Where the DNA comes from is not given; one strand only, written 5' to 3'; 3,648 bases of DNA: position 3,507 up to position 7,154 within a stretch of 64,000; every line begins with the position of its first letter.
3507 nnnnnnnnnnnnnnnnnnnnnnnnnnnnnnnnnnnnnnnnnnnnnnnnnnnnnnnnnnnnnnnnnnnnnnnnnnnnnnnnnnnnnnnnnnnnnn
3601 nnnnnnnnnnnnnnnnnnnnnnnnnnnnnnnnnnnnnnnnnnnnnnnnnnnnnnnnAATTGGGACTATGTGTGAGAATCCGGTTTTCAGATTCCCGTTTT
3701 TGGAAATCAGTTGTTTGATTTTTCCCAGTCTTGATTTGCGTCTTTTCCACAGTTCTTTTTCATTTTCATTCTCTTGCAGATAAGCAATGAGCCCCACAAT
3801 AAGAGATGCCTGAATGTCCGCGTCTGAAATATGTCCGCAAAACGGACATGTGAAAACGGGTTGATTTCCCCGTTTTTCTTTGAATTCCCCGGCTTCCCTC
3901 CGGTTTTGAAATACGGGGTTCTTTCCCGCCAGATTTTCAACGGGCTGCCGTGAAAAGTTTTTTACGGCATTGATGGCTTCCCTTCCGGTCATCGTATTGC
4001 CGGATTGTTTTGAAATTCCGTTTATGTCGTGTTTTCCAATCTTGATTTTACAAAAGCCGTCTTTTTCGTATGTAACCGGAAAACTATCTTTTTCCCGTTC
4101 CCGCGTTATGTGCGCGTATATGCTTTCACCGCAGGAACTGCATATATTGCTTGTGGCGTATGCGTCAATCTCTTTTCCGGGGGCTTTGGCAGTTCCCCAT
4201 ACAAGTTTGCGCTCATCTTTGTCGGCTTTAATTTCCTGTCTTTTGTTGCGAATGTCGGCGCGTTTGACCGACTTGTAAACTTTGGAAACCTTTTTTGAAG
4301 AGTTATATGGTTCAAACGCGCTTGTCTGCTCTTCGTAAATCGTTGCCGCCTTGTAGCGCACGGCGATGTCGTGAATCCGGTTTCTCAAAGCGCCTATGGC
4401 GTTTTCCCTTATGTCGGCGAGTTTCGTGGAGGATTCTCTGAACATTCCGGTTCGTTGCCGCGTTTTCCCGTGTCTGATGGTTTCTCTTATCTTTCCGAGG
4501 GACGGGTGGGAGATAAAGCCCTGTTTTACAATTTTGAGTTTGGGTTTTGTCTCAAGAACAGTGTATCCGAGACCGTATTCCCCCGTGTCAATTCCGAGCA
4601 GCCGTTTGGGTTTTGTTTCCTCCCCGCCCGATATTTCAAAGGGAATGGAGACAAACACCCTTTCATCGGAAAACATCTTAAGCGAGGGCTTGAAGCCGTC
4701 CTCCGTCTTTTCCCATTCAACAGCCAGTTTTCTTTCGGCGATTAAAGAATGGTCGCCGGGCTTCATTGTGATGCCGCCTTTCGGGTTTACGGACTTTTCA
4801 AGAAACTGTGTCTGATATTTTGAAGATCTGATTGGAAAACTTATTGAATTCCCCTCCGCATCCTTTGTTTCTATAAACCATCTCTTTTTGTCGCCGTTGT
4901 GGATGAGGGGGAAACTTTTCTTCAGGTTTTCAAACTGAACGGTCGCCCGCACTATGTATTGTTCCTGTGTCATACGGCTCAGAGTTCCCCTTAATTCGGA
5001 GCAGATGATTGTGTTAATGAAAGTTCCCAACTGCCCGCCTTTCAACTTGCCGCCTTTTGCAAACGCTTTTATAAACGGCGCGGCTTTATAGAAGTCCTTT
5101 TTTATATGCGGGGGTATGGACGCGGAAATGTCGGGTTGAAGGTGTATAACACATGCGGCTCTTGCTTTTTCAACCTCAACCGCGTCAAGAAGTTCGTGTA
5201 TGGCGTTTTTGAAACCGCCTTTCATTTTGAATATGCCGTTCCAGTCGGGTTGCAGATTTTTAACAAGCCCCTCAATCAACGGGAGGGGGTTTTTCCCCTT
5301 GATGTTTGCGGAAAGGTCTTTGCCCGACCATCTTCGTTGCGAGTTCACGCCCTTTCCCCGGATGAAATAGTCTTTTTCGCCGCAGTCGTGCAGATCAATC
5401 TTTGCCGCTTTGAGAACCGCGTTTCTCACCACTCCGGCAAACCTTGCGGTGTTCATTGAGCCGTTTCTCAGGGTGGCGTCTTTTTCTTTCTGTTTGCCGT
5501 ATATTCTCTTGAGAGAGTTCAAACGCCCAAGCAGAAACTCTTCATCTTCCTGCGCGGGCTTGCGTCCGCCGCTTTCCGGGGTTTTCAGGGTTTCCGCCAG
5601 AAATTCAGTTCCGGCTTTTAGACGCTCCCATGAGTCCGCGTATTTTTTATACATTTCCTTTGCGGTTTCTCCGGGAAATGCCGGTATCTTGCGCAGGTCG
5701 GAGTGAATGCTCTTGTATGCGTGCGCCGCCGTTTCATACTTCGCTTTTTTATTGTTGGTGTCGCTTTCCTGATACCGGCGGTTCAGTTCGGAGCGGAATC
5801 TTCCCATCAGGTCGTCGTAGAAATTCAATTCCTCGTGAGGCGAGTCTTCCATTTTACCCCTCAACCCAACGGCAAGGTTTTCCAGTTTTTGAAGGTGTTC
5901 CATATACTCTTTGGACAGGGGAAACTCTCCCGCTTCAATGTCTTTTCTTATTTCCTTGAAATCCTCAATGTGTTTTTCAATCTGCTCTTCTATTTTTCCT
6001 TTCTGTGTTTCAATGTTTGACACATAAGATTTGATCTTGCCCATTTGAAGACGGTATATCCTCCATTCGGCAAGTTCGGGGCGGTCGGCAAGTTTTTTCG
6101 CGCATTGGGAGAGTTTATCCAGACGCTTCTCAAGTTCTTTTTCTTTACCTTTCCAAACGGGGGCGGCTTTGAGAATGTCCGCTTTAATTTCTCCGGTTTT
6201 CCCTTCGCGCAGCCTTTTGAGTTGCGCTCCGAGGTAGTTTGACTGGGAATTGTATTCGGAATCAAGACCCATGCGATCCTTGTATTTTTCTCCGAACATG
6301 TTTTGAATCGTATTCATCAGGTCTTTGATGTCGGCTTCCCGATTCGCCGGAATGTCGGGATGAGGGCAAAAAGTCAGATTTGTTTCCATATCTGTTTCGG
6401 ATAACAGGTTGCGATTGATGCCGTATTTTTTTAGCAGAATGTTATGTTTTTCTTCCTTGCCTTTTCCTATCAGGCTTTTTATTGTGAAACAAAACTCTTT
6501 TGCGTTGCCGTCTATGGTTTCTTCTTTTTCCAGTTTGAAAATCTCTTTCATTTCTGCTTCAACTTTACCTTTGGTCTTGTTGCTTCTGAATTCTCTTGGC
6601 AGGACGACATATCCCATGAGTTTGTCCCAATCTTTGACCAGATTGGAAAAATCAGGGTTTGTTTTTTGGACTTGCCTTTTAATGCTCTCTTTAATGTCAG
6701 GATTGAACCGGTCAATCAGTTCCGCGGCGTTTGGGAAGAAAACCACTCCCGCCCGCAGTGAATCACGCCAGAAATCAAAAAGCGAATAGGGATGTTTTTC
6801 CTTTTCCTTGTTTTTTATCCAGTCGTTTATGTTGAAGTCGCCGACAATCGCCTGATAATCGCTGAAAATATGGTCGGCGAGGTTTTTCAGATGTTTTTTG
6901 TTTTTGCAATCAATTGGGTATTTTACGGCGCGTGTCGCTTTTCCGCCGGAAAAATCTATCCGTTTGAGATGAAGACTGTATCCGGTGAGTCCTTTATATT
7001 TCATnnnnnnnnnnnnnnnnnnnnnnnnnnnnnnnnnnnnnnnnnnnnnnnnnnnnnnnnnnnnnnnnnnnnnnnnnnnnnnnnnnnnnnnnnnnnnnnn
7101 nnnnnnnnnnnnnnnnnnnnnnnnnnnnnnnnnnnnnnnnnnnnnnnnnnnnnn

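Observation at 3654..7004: Stand-alone Cas12-family (type V) effector of 1116 aa with no adaptation module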

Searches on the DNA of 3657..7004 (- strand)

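Call 41: search_rna_families(sources=[L008, L011, L014, L019, L026, L035], threshold=gathering)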
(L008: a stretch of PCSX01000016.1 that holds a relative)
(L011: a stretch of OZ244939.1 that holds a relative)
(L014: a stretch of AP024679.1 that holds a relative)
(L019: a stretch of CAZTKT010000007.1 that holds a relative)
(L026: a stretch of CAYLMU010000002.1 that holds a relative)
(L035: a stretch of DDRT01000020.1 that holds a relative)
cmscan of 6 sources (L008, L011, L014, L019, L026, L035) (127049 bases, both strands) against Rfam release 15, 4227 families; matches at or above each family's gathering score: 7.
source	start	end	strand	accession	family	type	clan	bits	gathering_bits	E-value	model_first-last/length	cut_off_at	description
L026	5111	5183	-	RF00005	tRNA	Gene; tRNA;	CL00001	68.4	29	1.7e-12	1-71/71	no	tRNA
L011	3634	3706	+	RF00005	tRNA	Gene; tRNA;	CL00001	68.3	29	1.9e-12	1-71/71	no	tRNA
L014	13588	13661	-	RF00005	tRNA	Gene; tRNA;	CL00001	68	29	2.2e-12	1-71/71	no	tRNA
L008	6547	6617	+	RF00005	tRNA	Gene; tRNA;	CL00001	67.8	29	2.5e-12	1-71/71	no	tRNA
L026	8000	8073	+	RF00005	tRNA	Gene; tRNA;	CL00001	66.2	29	6.9e-12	1-71/71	no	tRNA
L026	2507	2577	+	RF00005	tRNA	Gene; tRNA;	CL00001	63.3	29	4.3e-11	1-71/71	no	tRNA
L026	5007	5090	-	RF00005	tRNA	Gene; tRNA;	CL00001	61.9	29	1.1e-10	1-71/71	no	tRNA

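Call 65: search_with_rna_model(model_id=R1, sources=[L007, L008, L009, L010, L011, L012, L013, L014, L019, L021, L022, L025, L026, L035, L037, L042, L043, L045, L046, L047, L048, L051, L054, L056, L072, L057, L060, L064, L077, L036, L041, L024, L034], max_evalue=10, make_alignment=true)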
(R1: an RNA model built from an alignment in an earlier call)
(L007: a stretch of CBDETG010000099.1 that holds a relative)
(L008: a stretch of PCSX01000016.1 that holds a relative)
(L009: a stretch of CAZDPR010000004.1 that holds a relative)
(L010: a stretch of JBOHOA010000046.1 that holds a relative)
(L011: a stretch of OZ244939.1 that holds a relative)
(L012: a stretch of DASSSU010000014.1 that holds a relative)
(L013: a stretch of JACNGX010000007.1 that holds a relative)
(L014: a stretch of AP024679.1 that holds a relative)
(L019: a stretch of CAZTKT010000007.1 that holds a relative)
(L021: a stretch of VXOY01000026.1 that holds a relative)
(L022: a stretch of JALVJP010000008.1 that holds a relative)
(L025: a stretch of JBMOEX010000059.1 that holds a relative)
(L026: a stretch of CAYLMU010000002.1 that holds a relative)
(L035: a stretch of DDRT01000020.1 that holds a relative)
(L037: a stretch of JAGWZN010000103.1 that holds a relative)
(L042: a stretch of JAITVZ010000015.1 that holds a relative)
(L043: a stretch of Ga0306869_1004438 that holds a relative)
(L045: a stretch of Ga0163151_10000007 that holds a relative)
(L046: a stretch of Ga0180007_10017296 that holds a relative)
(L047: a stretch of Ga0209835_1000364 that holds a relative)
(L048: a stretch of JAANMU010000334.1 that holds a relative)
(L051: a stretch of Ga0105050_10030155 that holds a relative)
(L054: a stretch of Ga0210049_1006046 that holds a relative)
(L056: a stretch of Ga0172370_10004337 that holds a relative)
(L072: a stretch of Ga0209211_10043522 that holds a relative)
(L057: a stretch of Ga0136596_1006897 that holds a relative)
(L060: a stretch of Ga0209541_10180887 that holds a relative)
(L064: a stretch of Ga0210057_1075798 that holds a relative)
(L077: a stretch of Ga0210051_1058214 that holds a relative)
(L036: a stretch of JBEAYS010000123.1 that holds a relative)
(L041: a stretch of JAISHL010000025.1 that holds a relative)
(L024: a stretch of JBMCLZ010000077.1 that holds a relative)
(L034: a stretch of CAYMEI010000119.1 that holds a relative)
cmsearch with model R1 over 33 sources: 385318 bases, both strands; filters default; matches with E-value up to 10: 8.
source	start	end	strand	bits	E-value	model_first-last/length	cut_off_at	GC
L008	9841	9898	+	94.7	5.6e-22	1-58/58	no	0.53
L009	9887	9943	+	50.1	4.1e-10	1-58/58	no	0.39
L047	2405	2472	+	38.3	5.5e-07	1-58/58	no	0.46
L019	9877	9931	+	28.9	0.00017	1-58/58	no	0.49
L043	278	330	+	19.2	0.065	1-58/58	no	0.47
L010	2716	2769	+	14.6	1.1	1-58/58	no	0.5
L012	4346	4397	-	12.5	3.8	1-58/58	no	0.42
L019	15214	15254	+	11.4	7.4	1-58/58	no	0.49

Alignment A8: 8 matches aligned to the model, 80 columns, each read 5' to 3' on its own strand. Consensus structure (alignment columns), stored with it:
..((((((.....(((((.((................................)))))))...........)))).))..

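Call 66: search_with_rna_model(model_id=R1, sources=[L008, L009, L010, L019, L043, L047], max_evalue=0.5, make_alignment=true, show_alignments=6)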
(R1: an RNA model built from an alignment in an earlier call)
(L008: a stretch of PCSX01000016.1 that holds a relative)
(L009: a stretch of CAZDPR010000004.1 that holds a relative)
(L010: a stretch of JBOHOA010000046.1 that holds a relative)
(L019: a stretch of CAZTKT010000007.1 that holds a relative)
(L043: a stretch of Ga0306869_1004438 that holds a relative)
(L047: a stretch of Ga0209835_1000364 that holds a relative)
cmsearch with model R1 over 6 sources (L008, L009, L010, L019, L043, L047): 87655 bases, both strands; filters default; matches with E-value up to 0.5: 6.
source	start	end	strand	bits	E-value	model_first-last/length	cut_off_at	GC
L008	9841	9898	+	94.7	1.3e-22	1-58/58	no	0.53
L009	9887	9943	+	50.1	9.2e-11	1-58/58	no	0.39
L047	2405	2472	+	38.3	1.3e-07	1-58/58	no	0.46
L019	9877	9931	+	28.9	3.9e-05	1-58/58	no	0.49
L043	278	330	+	19.2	0.015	1-58/58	no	0.47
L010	2716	2769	+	14.6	0.24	1-58/58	no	0.5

Alignment A9: 6 matches aligned to the model, 80 columns, each read 5' to 3' on its own strand. Consensus structure (alignment columns), stored with it:
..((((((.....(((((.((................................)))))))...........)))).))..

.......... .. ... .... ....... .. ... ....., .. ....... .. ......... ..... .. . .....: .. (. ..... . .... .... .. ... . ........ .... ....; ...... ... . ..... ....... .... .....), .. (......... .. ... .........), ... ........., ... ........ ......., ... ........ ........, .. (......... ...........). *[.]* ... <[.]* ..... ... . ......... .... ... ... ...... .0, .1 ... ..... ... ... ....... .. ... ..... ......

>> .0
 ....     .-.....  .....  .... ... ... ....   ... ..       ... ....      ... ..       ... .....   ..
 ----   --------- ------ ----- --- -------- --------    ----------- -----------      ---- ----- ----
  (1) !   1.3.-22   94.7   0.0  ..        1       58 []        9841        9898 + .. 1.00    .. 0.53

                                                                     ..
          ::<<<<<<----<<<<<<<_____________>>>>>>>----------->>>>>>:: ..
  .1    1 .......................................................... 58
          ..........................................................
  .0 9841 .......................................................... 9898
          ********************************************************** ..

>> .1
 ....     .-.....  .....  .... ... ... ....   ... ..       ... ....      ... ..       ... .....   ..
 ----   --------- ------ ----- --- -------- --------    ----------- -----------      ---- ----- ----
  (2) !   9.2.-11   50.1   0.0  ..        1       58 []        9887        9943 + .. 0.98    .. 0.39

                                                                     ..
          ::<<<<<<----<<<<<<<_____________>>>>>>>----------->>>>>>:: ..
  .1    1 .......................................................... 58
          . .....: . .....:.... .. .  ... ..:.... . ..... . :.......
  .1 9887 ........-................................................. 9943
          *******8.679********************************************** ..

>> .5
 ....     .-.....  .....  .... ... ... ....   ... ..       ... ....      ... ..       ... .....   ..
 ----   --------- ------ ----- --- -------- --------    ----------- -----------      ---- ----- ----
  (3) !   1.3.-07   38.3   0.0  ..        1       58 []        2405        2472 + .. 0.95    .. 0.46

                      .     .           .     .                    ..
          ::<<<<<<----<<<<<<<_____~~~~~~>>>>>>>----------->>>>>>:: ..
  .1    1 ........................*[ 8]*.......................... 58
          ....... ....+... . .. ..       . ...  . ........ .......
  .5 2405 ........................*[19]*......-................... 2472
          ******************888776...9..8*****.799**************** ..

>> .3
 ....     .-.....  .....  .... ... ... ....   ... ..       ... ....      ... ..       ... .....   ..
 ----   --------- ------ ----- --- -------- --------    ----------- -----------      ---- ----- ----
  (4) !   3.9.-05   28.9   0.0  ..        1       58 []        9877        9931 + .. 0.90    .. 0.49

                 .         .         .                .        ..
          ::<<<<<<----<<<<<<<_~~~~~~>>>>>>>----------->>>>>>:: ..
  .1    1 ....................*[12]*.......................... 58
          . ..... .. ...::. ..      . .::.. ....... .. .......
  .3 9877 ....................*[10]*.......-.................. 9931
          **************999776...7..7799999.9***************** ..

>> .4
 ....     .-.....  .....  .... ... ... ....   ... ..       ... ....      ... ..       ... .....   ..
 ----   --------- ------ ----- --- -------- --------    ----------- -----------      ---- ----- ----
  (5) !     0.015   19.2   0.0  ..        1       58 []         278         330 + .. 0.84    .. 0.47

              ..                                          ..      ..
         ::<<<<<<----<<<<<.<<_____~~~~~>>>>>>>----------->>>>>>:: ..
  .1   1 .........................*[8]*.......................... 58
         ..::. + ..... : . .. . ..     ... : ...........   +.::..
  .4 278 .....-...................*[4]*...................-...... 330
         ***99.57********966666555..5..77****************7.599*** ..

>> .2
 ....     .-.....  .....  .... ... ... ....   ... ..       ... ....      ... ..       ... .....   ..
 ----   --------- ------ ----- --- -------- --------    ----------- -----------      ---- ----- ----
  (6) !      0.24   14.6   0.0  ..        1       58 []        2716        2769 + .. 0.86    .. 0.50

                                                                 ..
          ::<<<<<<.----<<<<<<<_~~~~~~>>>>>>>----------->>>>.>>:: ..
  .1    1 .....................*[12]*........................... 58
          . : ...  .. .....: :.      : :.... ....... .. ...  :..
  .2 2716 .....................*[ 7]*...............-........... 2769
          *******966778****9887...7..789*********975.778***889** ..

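Call 68: build_rna_model(alignment_id=A9)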
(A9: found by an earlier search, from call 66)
Model R2 built from alignment A9 (6 sequences, 80 columns); structure: stored with the alignment.
model positions 54; base pairs 13; branch points 0; effective number of sequences 5.16; information 1.029 bits per position. Calibrated on 0.2 Mb of random sequence (short: E-values are rough).
structure used (alignment columns):
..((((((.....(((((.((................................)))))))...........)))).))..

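Call 69: search_with_rna_model(model_id=R2, source=window, max_evalue=10, filters=off, show_alignments=3)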
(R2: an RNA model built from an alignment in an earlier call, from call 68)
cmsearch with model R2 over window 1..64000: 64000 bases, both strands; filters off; matches with E-value up to 10: 29.
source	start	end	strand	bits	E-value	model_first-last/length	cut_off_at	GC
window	6616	6689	+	17.5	0.019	1-54/54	no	0.38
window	7044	7095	-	14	0.19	1-54/54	no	0.4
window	7718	7751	+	13.2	0.32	1-54/54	no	0.44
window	20209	20264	+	12.7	0.45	1-54/54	no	0.62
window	10114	10144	-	11.6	0.9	1-54/54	no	0.61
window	49235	49272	+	11.6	0.95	1-54/54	no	0.55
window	53139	53219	-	11.3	1.1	1-54/54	no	0.67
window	53431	53471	+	10.6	1.8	1-54/54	no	0.51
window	46275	46337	-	10.5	1.9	1-54/54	no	0.37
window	8303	8347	-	10.1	2.5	1-54/54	no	0.6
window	62493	62543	+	9.9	2.8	1-54/54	no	0.67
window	25050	25107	-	9.8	3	1-54/54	no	0.45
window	35778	35803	+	9.6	3.4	1-54/54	no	0.54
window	15979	16014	-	9.6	3.5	1-54/54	no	0.56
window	28640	28676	-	9.6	3.6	13-46/54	no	0.7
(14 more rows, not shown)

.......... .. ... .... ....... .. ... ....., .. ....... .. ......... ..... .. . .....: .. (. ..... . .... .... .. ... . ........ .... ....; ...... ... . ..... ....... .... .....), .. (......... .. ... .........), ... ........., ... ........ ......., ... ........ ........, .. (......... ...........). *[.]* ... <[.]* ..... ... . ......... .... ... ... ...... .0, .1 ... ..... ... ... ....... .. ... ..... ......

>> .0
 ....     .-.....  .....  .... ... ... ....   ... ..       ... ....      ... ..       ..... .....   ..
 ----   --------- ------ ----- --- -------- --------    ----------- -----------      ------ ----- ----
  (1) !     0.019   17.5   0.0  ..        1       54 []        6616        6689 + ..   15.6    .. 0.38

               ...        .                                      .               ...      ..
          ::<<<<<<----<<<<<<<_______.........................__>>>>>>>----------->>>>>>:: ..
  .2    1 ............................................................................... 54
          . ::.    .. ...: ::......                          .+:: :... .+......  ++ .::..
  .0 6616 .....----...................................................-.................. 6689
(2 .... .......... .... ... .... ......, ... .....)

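Call 70: search_with_rna_model(model_id=R2, sources=[L007, L008, L009, L010, L011, L012, L013, L014, L019, L021, L022, L025, L026, L035, L037, L042, L043, L045, L046, L047, L048, L051, L054, L056, L072, L057, L060, L064, L077, L036, L041, L024, L034, L003], max_evalue=5, make_alignment=true)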
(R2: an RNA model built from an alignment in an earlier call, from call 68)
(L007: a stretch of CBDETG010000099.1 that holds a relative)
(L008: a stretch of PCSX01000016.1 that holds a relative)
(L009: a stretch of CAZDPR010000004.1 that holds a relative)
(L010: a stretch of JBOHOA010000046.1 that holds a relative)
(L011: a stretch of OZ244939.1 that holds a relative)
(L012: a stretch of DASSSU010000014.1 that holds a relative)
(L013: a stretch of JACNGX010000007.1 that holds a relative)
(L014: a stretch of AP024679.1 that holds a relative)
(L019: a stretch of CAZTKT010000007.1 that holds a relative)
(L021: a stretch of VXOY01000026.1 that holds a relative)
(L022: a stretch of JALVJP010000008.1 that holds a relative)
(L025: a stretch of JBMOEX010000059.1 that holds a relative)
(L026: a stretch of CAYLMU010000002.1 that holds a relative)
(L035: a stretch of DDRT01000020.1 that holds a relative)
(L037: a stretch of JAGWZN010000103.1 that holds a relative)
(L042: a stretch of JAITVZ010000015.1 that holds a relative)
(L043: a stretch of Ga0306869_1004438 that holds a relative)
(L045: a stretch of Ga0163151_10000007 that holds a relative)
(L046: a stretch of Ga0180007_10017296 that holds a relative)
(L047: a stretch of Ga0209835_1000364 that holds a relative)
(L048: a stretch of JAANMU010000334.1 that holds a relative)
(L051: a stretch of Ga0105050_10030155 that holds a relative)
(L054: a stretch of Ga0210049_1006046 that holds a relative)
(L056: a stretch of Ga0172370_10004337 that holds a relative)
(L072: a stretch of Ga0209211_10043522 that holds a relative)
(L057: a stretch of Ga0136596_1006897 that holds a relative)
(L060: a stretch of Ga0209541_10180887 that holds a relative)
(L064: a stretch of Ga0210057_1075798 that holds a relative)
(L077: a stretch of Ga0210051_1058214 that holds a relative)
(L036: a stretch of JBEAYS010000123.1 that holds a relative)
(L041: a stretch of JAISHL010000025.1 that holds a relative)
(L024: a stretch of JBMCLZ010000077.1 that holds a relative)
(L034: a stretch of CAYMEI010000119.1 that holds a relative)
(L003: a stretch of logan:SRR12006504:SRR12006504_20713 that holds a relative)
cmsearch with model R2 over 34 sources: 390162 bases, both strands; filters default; matches with E-value up to 5: 15.
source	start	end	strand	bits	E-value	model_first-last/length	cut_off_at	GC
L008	9841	9898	+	69.4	1.5e-16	1-54/54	no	0.53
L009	9887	9943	+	63.3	8.2e-15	1-54/54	no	0.39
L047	2405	2472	+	59.3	1.2e-13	1-54/54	no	0.46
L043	278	330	+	55.5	1.4e-12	1-54/54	no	0.47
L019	9877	9931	+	53.7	4.5e-12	1-54/54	no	0.49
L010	2716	2769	+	47.7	2.5e-10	1-54/54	no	0.5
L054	123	168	+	31.1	1.5e-05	1-54/54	no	0.37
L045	5906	5957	+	24.2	0.0014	1-54/54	no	0.31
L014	9890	9940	+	21.1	0.011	1-54/54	no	0.37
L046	1357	1396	+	18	0.081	1-54/54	no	0.43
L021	4470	4511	-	15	0.58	1-54/54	no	0.4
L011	9890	9930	+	14.4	0.9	4-51/54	no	0.39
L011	9829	9857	-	14.2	1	1-54/54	no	0.48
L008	8522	8557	+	13.5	1.7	9-46/54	no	0.25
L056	2225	2280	+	12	4.2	3-52/54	no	0.43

Alignment A10: 15 matches aligned to the model, 106 columns, each read 5' to 3' on its own strand. Consensus structure (alignment columns), stored with it:
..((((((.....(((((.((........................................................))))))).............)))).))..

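Call 71: search_with_rna_model(model_id=R2, sources=[L008, L009, L010, L019, L043, L047, L054, L045, L014, L046], max_evalue=0.05, make_alignment=true)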
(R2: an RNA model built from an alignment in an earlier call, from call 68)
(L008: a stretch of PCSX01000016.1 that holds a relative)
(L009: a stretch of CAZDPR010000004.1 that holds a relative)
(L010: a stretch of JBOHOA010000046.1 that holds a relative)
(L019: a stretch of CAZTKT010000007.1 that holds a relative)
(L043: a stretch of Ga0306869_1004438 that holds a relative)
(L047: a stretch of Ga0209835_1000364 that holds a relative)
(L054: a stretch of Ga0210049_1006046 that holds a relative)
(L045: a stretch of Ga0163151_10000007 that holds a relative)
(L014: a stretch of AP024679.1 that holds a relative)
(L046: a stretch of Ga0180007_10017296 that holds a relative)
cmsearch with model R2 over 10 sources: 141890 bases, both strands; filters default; matches with E-value up to 0.05: 10.
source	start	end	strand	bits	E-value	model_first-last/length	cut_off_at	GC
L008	9841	9898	+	69.4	5.3e-17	1-54/54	no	0.53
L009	9887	9943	+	63.3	3e-15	1-54/54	no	0.39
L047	2405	2472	+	59.3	4.2e-14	1-54/54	no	0.46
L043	278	330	+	55.5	5.2e-13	1-54/54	no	0.47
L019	9877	9931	+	53.7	1.6e-12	1-54/54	no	0.49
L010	2716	2769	+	47.7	8.9e-11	1-54/54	no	0.5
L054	123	168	+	31.1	5.3e-06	1-54/54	no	0.37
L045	5906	5957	+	24.2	0.00049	1-54/54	no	0.31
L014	9890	9940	+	21.1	0.004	1-54/54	no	0.37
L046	1357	1396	+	18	0.03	1-54/54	no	0.43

Alignment A11: 10 matches aligned to the model, 80 columns, each read 5' to 3' on its own strand. Consensus structure (alignment columns), stored with it:
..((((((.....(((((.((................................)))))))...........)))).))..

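Call 73: build_rna_model(alignment_id=A11)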
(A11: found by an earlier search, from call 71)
Model R3 built from alignment A11 (10 sequences, 80 columns); structure: stored with the alignment.
model positions 56; base pairs 13; branch points 0; effective number of sequences 9.33; information 0.994 bits per position. Calibrated on 0.2 Mb of random sequence (short: E-values are rough).
structure used (alignment columns):
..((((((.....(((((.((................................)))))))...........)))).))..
